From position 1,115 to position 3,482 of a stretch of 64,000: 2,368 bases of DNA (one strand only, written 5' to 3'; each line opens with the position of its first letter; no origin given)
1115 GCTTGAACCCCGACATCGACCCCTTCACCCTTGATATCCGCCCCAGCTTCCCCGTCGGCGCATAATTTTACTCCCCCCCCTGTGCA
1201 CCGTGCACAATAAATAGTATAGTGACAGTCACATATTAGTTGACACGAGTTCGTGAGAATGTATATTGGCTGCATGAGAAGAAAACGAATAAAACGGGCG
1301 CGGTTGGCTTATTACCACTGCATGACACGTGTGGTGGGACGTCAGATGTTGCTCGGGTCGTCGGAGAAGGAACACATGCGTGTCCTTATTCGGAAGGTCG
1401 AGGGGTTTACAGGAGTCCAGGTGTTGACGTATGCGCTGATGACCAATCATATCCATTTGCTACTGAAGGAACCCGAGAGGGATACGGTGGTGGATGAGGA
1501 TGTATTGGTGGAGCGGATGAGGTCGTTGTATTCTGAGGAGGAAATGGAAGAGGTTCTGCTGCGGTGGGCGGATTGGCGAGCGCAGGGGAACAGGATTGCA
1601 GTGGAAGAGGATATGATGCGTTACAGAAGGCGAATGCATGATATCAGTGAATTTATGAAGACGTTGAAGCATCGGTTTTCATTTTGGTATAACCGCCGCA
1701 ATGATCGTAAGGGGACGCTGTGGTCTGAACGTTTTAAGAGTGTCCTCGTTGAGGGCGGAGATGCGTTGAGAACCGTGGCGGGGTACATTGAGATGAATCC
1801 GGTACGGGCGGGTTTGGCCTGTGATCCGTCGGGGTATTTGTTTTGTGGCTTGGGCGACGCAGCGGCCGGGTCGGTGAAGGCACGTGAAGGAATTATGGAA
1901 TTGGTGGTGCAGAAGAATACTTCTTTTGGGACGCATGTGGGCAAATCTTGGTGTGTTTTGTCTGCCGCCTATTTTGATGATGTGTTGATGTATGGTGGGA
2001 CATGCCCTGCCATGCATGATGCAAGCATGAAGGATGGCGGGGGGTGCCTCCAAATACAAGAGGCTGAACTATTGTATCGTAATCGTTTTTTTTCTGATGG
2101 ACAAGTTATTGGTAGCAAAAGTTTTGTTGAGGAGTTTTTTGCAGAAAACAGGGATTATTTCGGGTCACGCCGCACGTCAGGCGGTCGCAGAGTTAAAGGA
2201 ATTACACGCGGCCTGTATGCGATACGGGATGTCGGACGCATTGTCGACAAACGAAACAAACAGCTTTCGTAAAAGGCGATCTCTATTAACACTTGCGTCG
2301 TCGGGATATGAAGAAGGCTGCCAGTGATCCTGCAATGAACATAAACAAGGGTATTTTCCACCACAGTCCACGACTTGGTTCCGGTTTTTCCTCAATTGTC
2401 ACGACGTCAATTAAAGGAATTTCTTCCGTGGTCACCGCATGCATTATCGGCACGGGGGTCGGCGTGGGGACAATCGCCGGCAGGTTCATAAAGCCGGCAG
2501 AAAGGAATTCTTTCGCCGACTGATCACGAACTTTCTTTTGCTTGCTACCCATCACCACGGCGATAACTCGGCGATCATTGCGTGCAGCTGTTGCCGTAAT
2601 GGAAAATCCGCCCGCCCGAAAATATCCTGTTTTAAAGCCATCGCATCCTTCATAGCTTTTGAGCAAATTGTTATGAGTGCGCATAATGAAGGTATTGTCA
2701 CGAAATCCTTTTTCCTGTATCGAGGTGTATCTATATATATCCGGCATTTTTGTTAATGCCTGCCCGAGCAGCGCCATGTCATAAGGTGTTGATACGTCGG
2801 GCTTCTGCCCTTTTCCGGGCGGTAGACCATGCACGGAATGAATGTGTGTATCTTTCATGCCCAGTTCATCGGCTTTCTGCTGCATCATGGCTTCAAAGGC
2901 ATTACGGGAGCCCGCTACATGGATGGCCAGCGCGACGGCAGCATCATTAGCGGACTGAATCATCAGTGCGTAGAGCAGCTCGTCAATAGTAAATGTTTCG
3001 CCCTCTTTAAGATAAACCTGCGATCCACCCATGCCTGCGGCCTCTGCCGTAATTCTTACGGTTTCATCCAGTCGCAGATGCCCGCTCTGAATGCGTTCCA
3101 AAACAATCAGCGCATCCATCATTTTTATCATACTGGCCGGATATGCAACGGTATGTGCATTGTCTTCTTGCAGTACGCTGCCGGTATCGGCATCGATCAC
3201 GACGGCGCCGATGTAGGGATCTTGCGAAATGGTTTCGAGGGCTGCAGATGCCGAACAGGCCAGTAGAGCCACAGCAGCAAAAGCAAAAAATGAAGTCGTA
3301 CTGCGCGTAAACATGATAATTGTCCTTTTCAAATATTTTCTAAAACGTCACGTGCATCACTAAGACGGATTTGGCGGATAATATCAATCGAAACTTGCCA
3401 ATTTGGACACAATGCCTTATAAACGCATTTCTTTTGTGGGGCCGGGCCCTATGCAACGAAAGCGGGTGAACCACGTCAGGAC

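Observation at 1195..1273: Subfamily-specific conserved 5' modules upstream of the RAYT-like paralogs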

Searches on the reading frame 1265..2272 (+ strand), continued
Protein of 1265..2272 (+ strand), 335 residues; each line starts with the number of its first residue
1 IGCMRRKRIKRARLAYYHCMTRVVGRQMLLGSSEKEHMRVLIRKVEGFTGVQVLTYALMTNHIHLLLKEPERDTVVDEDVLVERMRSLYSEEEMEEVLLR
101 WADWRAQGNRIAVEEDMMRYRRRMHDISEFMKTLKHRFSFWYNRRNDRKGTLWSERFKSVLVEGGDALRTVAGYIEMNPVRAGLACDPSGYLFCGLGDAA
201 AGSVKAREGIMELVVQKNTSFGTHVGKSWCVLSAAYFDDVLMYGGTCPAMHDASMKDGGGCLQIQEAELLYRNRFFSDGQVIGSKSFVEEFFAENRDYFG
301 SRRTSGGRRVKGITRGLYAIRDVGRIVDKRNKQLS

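Call 47: find_encoding_contigs(protein=P0096, flank=10000, max_places=2)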
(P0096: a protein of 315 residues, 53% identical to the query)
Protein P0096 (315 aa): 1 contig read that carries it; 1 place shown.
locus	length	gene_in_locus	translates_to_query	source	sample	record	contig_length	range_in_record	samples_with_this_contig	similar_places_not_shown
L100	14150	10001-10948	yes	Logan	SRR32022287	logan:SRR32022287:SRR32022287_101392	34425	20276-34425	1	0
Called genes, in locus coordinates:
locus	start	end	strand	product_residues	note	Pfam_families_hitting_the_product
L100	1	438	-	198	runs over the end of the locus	PF01558:POR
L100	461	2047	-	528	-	PF01855:POR_N, PF02775:TPP_enzyme_C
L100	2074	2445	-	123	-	PF00072:Response_reg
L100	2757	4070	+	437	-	PF00270:DEAD, PF04851:ResIII (weak), PF00271:Helicase_C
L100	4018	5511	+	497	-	PF02321:OEP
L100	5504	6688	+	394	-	-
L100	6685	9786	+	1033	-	PF00873:ACR_tran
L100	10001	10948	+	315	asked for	PF01797:Y1_Tnp (faint)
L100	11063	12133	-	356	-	PF04389:Peptidase_M28 (faint), PF05343:Peptidase_M42, PF01546:Peptidase_M20, PF02127:Peptidase_M18 (faint)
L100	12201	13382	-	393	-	PF00438:S-AdoMet_synt_N, PF02772:S-AdoMet_synt_M, PF02773:S-AdoMet_synt_C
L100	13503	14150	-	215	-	?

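Call 52: search_solved_structures(query=window:1274-2272:+, max_evalue=1, show_alignments=1)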
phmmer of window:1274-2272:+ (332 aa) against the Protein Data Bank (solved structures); distinct sequences matched with E-value up to 1: 5.
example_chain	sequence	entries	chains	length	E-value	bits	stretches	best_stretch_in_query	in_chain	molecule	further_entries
2xm3_A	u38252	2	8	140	0.0087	18.5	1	13-74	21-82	TRANSPOSASE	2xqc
2xma_A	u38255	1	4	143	0.0093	18.4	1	13-74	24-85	TRANSPOSASE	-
2xo6_A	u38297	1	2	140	0.0093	18.4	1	13-74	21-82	TRANSPOSASE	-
2ec2_A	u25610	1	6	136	0.18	14.2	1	11-69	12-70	136aa long hypothetical transposase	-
3nrk_A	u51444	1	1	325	0.28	13.5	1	135-211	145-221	LIC12922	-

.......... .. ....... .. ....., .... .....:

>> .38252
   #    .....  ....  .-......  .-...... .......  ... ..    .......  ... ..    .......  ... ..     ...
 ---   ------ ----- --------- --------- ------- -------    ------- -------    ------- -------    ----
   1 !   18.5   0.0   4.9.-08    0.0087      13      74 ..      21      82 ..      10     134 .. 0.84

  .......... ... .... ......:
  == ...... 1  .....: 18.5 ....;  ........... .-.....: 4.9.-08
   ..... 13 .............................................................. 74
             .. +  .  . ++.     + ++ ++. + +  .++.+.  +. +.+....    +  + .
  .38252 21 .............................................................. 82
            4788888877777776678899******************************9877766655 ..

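Call 64: predict_structure(alignment_id=A5)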
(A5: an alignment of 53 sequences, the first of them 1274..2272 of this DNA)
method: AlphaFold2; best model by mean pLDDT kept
length: 332 residues; sequences in the alignment: 53
mean_pLDDT: 88.0   pTM: 0.88
mean pLDDT of the five models: 88.0, 87.6, 86.5, 86.5, 86.0
residues with pLDDT >= 90: 226; 70-90: 62; 50-70: 27; < 50: 17
segments of 3 or more residues with pLDDT < 50: 242-248, 250-259
pLDDT, mean of each block of 10 residues (from residue 1): 80 95 85 98 98 97 96 97 98 98 98 97 97 96 92 90 94 94 95 97 97 86 89 84 48 45 69 86 95 90 86 83 58 58
secondary structure, 60 per line:
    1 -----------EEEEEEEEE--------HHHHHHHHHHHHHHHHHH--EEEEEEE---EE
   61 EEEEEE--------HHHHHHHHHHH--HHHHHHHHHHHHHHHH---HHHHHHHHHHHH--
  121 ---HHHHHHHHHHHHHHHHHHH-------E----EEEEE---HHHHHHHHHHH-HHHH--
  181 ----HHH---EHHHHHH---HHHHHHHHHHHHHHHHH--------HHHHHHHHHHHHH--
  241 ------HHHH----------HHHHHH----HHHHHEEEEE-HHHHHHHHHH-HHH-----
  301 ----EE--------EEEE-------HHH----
elements in order: E12-20 H29-46 E49-55 E59-66 H75-85 H88-103 H107-118 H124-142 E155-159 H163-173 H175-178 H192-197 H201-217 H226-238 H247-250 H261-266 H271-275 E276-280 H282-291 E315-318

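Call 66: fold_search(model_id=the predicted structure, library=pdb)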
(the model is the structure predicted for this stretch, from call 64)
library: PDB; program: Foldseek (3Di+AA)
matches with E <= 10: 913; with E <= 0.001: 20
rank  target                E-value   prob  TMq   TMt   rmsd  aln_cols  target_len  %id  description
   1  4er8_A                1.3e-06  1.00  0.38  0.73   2.8       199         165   16  Structure of the REP associates tyrosine transposase bound to a REP hairpin (released 2012-08-15)
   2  2xm3_C                9.3e-05  1.00  0.27  0.63   6.8       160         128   14  Deinococcus radiodurans ISDra2 Transposase Left end DNA complex (released 2010-10-13)
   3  2xma_E                1.8e-04  1.00  0.27  0.58   9.4       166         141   14  DEINOCOCCUS RADIODURANS ISDRA2 TRANSPOSASE RIGHT END DNA COMPLEX (released 2010-10-13)
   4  2xma_B                2.0e-04  1.00  0.27  0.61   7.7       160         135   14  DEINOCOCCUS RADIODURANS ISDRA2 TRANSPOSASE RIGHT END DNA COMPLEX (released 2010-10-13)
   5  2xqc_D                2.0e-04  1.00  0.27  0.64   8.9       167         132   15  DEINOCOCCUS RADIODURANS ISDRA2 TRANSPOSASE COMPLEXED WITH LEFT END RECOGNITION AND CLEAVAGE SITE AND ZN (released 2010-10-13)
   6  2xm3_D                2.1e-04  1.00  0.27  0.63   5.9       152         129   14  Deinococcus radiodurans ISDra2 Transposase Left end DNA complex (released 2010-10-13)
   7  2xm3_B                2.3e-04  1.00  0.26  0.61   8.3       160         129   14  Deinococcus radiodurans ISDra2 Transposase Left end DNA complex (released 2010-10-13)
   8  2a6o_A                2.4e-04  1.00  0.27  0.56   7.8       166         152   17  Crystal Structure of the ISHp608 Transposase in Complex with Stem-loop DNA (released 2005-10-25)
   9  2vhg_A                2.7e-04  1.00  0.27  0.67   8.0       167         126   17  Crystal Structure of the ISHp608 Transposase in Complex with Right End 31-mer DNA (released 2008-02-19)
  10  2vhg_B                2.7e-04  1.00  0.27  0.67   9.1       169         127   16  Crystal Structure of the ISHp608 Transposase in Complex with Right End 31-mer DNA (released 2008-02-19)
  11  2vjv_A                3.0e-04  1.00  0.27  0.67   8.2       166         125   17  Crystal structure of the IS608 transposase in complex with left end 26-mer DNA hairpin and a 6-mer DNA representing th (released 2008-02-19)
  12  2xo6_D                3.2e-04  1.00  0.26  0.63   6.0       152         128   14  DEINOCOCCUS RADIODURANS ISDRA2 TRANSPOSASE Y132F MUTANT COMPLEXED WITH LEFT END RECOGNITION AND CLEAVAGE SITE (released 2010-10-13)
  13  2xma_A                3.5e-04  1.00  0.27  0.59   7.7       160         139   14  DEINOCOCCUS RADIODURANS ISDRA2 TRANSPOSASE RIGHT END DNA COMPLEX (released 2010-10-13)
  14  2vic_A                3.5e-04  1.00  0.27  0.57   8.1       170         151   16  CRYSTAL STRUCTURE OF THE ISHP608 TRANSPOSASE IN COMPLEX with Left end 26- mer DNA and manganese (released 2008-02-19)
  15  2vih_B                4.2e-04  1.00  0.27  0.66   8.0       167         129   17  CRYSTAL STRUCTURE OF THE IS608 TRANSPOSASE IN COMPLEX WITH Left END 26-MER DNA (released 2008-02-19)
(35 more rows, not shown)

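Call 80: search_dna_similar(query=window:1274-2272:+, collection=plasmids, mode=protein, max_evalue=1e-10, max_rows=12)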
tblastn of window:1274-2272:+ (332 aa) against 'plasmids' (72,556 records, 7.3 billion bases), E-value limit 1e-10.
Records with a match: 12; places in all: 21; records where one place covers at least 80% of the query: 1.
Best place of each record, by identity: <60% 12.
By first word of the organism name: Pseudoalteromonas 6; Vibrio 1; Catenovulum 1; Aeromonas 1; Photobacterium 1; Shewanella 1; Saccharobesus 1.
By predicted mobility (MOB-suite, as given by PLSDB): non-mobilizable 11; conjugative 1.
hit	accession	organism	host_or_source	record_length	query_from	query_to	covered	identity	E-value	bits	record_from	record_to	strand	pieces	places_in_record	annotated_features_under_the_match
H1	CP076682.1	Pseudoalteromonas shioyasakiensis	isolated microorganism,Ocean water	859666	2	288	86%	25.4%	4e-11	72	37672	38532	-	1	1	transposase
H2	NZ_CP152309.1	Vibrio tritonius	-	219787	2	223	67%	26.1%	3e-15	84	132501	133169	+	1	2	hypothetical protein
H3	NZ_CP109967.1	Catenovulum adriaticum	algae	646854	2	224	67%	25.5%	1e-11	73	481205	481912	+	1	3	transposase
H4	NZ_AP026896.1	Aeromonas caviae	Microbe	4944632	2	185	55%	30.5%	6e-14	80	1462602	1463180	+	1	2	none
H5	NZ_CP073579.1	Photobacterium sp. GJ3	-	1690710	2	185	55%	29.9%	1e-14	82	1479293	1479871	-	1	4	record has no annotation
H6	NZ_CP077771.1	Pseudoalteromonas shioyasakiensis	Haliotis discus hannai,plate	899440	2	185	55%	29.9%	6e-12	74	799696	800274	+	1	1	transposase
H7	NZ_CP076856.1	Shewanella decolorationis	sludge,sludge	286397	2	182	55%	29.5%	3e-12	75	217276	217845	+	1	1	hypothetical protein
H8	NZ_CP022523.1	Pseudoalteromonas sp. NC201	pure culture,sea water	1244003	2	185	55%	27.3%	9e-14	80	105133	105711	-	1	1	none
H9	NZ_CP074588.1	Pseudoalteromonas piscicida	mixed culture,water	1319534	2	185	55%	27.3%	5e-13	77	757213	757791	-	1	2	none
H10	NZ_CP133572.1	Pseudoalteromonas sp. HL-AS2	sediment core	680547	2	185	55%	25.8%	6e-12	74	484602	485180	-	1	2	transposase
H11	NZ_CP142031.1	Pseudoalteromonas sp. CuT4-3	whole organism,deep-sea sediment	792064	2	185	55%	25.8%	3e-11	72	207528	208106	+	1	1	transposase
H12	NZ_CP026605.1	Saccharobesus litoralis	algae mud,microbial mat/biofilm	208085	2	182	55%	26.0%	2e-13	78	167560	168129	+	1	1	transposase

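Call 81: get_annotated_region(hit=H1, flank=600)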
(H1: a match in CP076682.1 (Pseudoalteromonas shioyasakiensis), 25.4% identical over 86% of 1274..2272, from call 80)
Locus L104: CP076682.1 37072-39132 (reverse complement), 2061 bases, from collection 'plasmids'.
description: Pseudoalteromonas shioyasakiensis strain A316 plasmid megaplasmid, complete sequence
organism: Pseudoalteromonas shioyasakiensis (NCBI taxid 1190813)
taxonomy: Bacteria; Pseudomonadota; Gammaproteobacteria; Alteromonadales; Pseudoalteromonadaceae; Pseudoalteromonas; Pseudoalteromonas shioyasakiensis
host: -; source: isolated microorganism,Ocean water; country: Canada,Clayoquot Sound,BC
typing (MOB-suite, as given by PLSDB): non-mobilizable
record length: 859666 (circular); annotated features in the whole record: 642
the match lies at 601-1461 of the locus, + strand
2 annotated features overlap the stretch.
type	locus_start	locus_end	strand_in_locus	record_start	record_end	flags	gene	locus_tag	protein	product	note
CDS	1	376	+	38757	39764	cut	-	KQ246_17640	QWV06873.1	isocitrate dehydrogenase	-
CDS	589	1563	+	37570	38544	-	-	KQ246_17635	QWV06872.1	transposase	-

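Call 82: get_annotated_region(hit=H3, flank=600)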
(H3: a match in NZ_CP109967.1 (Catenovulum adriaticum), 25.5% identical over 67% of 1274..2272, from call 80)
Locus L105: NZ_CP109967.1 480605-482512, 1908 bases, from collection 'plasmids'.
description: Catenovulum adriaticum strain TS8 plasmid pCadTS8_2, complete sequence
organism: Catenovulum adriaticum (NCBI taxid 2984846)
taxonomy: Bacteria; Pseudomonadota; Gammaproteobacteria; Alteromonadales; Alteromonadaceae; Catenovulum; Catenovulum adriaticum
host: -; source: algae; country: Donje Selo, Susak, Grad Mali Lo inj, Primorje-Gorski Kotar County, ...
typing (MOB-suite, as given by PLSDB): non-mobilizable
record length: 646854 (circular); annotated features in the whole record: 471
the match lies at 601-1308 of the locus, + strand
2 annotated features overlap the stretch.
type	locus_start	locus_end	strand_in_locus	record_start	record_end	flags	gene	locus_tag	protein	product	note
CDS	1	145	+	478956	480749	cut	-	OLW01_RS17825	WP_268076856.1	malectin domain-containing carbohydrate-binding protein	-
CDS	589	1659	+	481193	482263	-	-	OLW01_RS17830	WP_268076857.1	transposase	-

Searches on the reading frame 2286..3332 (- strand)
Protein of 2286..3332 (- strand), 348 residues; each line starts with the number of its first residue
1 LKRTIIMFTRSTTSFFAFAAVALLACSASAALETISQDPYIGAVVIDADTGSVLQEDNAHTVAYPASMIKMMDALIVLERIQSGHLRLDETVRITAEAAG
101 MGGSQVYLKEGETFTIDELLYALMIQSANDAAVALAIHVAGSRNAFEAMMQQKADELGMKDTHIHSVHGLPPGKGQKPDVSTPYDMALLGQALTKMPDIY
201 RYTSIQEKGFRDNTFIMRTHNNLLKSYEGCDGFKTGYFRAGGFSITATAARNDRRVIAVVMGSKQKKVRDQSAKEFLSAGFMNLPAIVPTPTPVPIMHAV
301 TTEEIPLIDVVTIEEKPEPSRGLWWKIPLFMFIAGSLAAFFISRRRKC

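Call 13: search_protein_families(library=ncbifam, proteins=[window:2286-3332:-], max_evalue=0.001)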
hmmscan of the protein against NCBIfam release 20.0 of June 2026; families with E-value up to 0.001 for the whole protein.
window:2286-3332:- (348 aa): 13 families
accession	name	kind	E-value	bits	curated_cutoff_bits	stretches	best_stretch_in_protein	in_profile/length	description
NF008489.0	PRK11397.1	equivalog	2.4e-45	154.9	610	1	21-284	15-283/389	serine-type D-Ala-D-Ala carboxypeptidase DacD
NF008059.0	PRK10793.1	equivalog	3.5e-43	147.8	694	1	43-289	49-297/403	D-alanyl-D-alanine carboxypeptidase DacA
NF007445.0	PRK10001.1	equivalog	1.2e-41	142.8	765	1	12-289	8-290/400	serine-type D-Ala-D-Ala carboxypeptidase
NF038258.2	PBP4_Staph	exception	2.5e-36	125.3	500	1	42-265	43-281/366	penicillin-binding protein PBP4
NF038273.1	strep_PBP3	exception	1.3e-34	119.9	490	1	42-270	30-274/407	D-alanyl-D-alanine carboxypeptidase PBP3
NF008668.0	PRK11669.1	equivalog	8.5e-21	74.4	294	1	25-266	25-266/316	D-alanyl-D-alanine endopeptidase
NF000471.1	vanY_of_D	exception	5e-18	65.4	625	1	42-267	101-339/354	transpeptidase-like D-Ala-D-Ala carboxypeptidase VanY-D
NF033103.1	bla_class_A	equivalog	1.6e-10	40.6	200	1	40-194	12-163/257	class A beta-lactamase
NF000232.1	lactamase_L2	exception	1.3e-07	31.4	540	1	12-188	30-201/303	L2 family extended-spectrum class A beta-lactamase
NF012099.1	SubclassA2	equivalog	0.00012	21.3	320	1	40-158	16-137/275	class A beta-lactamase, subclass A2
NF050797.1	blaCESS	exception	0.00029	20.2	525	1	30-162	41-170/296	CESS family extended-spectrum class A beta-lactamase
NF000414.2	blaPME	exception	0.00048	19.6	650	1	25-187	38-198/309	PME family extended-spectrum class A beta-lactamase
NF000505.2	blaGIL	exception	0.00053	19.2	640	1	41-208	40-203/286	GIL family class A beta-lactamase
